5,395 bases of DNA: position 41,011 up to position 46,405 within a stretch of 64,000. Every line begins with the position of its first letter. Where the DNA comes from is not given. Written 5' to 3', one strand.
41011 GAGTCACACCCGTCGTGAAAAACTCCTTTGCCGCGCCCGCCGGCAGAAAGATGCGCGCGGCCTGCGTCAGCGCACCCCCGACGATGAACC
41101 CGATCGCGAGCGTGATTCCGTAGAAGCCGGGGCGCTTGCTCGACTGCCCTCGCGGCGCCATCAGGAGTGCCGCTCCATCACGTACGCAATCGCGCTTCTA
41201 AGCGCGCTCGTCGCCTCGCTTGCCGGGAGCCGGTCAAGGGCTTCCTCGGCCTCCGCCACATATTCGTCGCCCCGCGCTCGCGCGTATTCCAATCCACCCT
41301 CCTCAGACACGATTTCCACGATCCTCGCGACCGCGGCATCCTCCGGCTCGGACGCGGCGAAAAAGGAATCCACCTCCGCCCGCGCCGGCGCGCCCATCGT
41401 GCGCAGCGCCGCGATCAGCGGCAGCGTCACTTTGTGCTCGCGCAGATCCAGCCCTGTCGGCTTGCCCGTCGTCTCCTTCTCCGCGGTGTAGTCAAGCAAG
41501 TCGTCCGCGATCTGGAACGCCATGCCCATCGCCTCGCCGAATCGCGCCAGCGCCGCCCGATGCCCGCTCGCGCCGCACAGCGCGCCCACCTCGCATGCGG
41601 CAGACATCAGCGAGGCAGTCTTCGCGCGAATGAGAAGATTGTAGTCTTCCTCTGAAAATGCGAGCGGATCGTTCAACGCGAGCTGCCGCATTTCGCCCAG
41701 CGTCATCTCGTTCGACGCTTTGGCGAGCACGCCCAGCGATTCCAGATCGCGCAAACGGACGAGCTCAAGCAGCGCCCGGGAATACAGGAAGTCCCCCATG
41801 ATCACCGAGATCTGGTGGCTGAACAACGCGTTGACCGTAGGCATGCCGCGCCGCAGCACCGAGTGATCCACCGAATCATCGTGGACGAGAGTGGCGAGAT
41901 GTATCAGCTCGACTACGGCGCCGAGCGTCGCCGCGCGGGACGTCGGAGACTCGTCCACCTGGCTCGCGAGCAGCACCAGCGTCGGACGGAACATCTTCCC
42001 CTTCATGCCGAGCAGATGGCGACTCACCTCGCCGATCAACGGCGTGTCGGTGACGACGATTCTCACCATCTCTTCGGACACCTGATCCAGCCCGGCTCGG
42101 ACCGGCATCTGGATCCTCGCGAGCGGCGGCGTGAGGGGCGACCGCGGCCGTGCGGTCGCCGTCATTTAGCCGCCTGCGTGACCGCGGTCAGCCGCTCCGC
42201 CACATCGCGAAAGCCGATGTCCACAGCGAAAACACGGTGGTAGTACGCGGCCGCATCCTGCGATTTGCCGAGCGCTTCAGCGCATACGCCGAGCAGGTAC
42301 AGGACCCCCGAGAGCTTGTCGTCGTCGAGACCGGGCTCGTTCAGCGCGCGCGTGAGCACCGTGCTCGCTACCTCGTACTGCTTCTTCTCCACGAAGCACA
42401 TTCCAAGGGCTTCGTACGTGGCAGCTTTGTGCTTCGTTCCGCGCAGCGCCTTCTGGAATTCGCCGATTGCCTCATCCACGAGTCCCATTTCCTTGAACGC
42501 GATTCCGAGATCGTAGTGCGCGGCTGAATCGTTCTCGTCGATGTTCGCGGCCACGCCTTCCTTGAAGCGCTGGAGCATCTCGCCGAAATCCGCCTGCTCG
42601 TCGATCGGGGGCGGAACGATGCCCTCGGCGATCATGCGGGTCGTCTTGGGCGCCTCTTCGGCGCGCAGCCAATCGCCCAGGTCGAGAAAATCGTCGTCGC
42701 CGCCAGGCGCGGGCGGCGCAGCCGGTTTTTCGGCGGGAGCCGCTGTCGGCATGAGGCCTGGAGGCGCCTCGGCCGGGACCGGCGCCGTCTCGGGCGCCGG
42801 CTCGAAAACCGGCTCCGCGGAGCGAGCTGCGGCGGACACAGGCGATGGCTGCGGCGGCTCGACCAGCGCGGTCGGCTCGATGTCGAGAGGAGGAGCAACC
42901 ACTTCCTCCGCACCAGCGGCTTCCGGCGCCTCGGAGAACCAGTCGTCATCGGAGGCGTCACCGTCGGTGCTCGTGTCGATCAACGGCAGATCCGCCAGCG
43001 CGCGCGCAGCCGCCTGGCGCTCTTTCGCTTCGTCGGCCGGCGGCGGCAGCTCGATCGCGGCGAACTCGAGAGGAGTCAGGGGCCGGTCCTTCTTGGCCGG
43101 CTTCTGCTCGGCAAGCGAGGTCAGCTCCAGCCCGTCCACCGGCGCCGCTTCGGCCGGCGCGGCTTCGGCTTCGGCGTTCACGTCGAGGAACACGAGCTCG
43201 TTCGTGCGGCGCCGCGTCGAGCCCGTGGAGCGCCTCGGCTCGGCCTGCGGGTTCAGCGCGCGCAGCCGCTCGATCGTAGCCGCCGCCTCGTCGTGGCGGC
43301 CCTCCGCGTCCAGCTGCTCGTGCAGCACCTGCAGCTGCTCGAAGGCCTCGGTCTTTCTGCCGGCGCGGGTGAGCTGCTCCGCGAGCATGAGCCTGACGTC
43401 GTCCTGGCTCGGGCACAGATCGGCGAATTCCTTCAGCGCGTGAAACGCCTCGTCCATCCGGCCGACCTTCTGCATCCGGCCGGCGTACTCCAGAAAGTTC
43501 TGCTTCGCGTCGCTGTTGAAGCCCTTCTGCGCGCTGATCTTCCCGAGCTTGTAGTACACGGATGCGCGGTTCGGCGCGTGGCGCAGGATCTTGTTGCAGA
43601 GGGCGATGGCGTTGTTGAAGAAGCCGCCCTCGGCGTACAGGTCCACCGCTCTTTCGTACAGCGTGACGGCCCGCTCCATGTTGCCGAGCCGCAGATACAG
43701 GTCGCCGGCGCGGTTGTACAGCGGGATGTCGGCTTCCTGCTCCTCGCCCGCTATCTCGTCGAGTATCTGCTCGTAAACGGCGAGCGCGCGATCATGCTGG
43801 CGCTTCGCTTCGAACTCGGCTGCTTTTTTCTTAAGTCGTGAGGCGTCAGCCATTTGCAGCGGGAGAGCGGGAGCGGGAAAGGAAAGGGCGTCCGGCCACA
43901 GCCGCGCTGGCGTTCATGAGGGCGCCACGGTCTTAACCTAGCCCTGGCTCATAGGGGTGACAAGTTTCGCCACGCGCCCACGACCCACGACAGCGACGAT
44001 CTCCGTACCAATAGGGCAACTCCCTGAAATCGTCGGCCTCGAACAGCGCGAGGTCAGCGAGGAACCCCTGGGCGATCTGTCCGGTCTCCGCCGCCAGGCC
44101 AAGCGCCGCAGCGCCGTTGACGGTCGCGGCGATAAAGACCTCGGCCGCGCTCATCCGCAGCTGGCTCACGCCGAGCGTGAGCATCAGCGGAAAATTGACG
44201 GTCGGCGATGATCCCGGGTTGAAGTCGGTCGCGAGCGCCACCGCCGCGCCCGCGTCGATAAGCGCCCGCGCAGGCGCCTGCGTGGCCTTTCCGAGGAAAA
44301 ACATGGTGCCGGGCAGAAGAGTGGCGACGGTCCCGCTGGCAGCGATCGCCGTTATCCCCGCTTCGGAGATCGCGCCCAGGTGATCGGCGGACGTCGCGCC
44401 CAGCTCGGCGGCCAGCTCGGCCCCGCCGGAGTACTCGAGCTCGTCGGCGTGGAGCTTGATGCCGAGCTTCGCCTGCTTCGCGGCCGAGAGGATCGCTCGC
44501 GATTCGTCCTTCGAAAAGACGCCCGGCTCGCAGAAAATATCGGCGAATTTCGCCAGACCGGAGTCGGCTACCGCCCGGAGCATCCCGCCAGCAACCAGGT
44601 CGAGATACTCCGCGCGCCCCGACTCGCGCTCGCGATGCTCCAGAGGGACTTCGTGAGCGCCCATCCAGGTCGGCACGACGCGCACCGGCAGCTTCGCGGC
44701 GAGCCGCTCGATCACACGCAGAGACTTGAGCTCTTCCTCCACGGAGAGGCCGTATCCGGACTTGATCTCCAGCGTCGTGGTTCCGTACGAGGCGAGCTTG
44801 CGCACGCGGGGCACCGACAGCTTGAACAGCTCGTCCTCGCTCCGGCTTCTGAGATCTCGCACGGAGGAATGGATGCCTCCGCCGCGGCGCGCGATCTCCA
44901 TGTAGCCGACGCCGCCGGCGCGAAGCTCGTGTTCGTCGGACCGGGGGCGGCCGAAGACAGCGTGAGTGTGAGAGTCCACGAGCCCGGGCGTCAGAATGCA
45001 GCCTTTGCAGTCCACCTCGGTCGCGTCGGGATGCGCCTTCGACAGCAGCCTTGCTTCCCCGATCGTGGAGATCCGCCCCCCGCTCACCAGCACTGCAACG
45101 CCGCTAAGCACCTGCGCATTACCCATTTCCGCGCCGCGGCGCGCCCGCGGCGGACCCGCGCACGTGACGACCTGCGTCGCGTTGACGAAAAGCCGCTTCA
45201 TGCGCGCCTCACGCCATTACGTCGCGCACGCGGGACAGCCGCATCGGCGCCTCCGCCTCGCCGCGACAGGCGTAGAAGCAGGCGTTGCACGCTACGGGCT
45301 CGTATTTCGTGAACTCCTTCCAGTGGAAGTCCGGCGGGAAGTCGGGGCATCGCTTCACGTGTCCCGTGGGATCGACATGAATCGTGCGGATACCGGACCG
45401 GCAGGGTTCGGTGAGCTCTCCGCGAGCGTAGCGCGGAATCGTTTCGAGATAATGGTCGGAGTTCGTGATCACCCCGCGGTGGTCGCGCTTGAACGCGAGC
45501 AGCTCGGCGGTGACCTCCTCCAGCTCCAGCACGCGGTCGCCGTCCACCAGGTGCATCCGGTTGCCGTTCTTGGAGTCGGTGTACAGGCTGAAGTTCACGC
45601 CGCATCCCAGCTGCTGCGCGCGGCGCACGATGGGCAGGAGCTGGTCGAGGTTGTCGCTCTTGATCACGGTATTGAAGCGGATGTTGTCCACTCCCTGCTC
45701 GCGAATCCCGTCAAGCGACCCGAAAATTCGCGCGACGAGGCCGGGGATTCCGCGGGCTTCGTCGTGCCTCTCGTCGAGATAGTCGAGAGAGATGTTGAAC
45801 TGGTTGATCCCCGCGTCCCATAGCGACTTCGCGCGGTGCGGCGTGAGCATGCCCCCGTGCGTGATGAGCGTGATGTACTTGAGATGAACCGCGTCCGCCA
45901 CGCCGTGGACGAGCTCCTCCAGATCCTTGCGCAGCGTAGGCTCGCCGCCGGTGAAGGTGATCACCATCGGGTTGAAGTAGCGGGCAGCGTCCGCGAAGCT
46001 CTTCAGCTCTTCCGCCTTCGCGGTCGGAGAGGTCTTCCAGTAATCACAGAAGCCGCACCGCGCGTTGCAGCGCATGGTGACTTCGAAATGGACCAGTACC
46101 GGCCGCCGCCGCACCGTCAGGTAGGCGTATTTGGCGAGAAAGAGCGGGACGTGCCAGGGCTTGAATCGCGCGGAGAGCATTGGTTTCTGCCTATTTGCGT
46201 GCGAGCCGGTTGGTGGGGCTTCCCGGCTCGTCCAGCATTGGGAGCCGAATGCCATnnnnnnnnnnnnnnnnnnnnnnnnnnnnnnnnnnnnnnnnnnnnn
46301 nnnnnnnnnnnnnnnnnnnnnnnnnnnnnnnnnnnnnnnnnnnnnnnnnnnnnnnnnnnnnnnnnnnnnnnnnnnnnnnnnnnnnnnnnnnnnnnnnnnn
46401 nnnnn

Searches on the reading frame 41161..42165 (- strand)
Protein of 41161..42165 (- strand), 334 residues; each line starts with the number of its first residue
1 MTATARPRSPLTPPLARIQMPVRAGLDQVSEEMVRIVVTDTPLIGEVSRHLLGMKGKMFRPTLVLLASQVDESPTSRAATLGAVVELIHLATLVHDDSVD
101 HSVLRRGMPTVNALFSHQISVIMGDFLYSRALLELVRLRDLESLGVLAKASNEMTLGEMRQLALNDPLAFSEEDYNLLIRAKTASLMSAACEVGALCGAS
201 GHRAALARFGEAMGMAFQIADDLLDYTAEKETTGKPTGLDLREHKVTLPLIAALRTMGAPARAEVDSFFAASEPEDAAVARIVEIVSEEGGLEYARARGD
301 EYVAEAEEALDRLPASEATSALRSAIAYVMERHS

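Call 31: search_protein_families(library=pfam, proteins=[window:41161-42165:-], max_evalue=0.00001)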
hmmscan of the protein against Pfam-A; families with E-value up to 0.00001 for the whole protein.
window:41161-42165:- (334 aa): 1 family
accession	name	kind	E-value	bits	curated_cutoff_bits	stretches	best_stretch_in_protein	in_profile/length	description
PF00348.22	polyprenyl_synt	-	2.5e-61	207.5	27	1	43-285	3-250/251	Polyprenyl synthetase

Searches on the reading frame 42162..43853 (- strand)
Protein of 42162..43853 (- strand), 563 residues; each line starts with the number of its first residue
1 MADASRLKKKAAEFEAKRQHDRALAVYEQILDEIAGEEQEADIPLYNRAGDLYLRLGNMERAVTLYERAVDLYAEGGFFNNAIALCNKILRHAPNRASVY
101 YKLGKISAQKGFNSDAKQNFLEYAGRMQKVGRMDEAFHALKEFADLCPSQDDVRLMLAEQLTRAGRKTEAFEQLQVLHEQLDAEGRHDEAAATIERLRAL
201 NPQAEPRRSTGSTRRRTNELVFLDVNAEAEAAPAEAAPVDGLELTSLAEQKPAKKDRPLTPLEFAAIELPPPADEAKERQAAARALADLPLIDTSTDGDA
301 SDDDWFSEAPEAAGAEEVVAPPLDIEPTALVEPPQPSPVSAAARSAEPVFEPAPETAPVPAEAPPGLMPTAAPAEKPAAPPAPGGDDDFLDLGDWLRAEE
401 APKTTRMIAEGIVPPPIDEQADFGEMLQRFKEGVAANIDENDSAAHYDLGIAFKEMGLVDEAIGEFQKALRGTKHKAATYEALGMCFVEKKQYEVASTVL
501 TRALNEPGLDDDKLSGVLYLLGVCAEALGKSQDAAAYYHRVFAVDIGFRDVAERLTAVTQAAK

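Call 31: search_protein_families(library=pfam, proteins=[window:42162-43853:-], max_evalue=0.00001)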
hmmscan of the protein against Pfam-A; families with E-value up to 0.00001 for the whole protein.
window:42162-43853:- (563 aa): 13 families
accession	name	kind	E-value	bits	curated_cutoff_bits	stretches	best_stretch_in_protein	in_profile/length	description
PF07719.23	TPR_2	-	2.4e-16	58.8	27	0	45-73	3-31/34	Tetratricopeptide repeat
PF13424.12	TPR_12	-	2e-13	50.7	30.1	0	17-74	16-76/77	Tetratricopeptide repeat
PF13174.12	TPR_6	-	2.5e-13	50.1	26.3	0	48-74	5-31/33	Tetratricopeptide repeat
PF13428.12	TPR_14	-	4.3e-13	49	23.5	0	46-73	4-31/44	Tetratricopeptide repeat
PF00515.34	TPR_1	-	1.8e-12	46.9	27.8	0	45-73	3-31/34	Tetratricopeptide repeat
PF13176.12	TPR_7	-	4.7e-12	45.4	27.9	0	49-72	5-28/36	Tetratricopeptide repeat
PF13181.12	TPR_8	-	5.4e-12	45.3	25.7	0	44-73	2-31/34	Tetratricopeptide repeat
PF14559.12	TPR_19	-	7.7e-11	42.6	25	0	17-70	4-52/68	Tetratricopeptide repeat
PF13431.12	TPR_17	-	1.6e-10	40.8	24.4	0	436-463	6-33/34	Tetratricopeptide repeat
PF13432.12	TPR_16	-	4.1e-09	37.2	32.7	0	14-74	7-62/65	Tetratricopeptide repeat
PF12895.13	ANAPC3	-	7.6e-09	36.2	27.2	0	457-538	3-79/82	Anaphase-promoting complex, cyclosome, subunit 3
PF13414.12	TPR_11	-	9.6e-09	35.2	26.8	0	50-72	1-23/42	TPR repeat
PF13371.12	TPR_9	-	5.1e-06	26.8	35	0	128-160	40-71/73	Tetratricopeptide repeat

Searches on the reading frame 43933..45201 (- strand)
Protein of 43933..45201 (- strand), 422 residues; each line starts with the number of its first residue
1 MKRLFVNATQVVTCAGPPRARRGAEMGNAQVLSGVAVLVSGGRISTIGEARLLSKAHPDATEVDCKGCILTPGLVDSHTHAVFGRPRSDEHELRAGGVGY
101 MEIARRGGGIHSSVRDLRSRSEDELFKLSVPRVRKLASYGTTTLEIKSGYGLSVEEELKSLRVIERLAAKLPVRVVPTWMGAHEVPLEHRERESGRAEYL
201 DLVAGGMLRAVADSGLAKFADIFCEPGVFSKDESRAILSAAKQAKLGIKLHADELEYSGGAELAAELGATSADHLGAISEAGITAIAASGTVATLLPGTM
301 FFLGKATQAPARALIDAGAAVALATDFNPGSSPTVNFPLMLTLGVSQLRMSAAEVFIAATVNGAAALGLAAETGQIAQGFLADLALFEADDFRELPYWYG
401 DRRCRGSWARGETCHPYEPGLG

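Call 31: search_protein_families(library=pfam, proteins=[window:43933-45201:-], max_evalue=0.00001)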
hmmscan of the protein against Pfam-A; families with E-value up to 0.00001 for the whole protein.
window:43933-45201:- (422 aa): 2 families
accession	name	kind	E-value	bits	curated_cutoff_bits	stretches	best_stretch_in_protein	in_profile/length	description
PF07969.17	Amidohydro_3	-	4.5e-21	76.3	29.7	1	132-412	164-469/472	Amidohydrolase family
PF01979.26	Amidohydro_1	-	7.4e-18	65.3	25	1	69-389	1-320/345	Amidohydrolase family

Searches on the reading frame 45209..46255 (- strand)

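Call 31: search_protein_families(library=pfam, proteins=[window:45209-46255:-], max_evalue=0.00001)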
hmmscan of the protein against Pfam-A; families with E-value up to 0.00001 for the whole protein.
window:45209-46255:- (348 aa): 1 family
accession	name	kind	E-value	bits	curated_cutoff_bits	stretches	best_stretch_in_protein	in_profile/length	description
PF04055.27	Radical_SAM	-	2.4e-22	80.3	29.5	1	58-211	2-164/166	Radical SAM superfamily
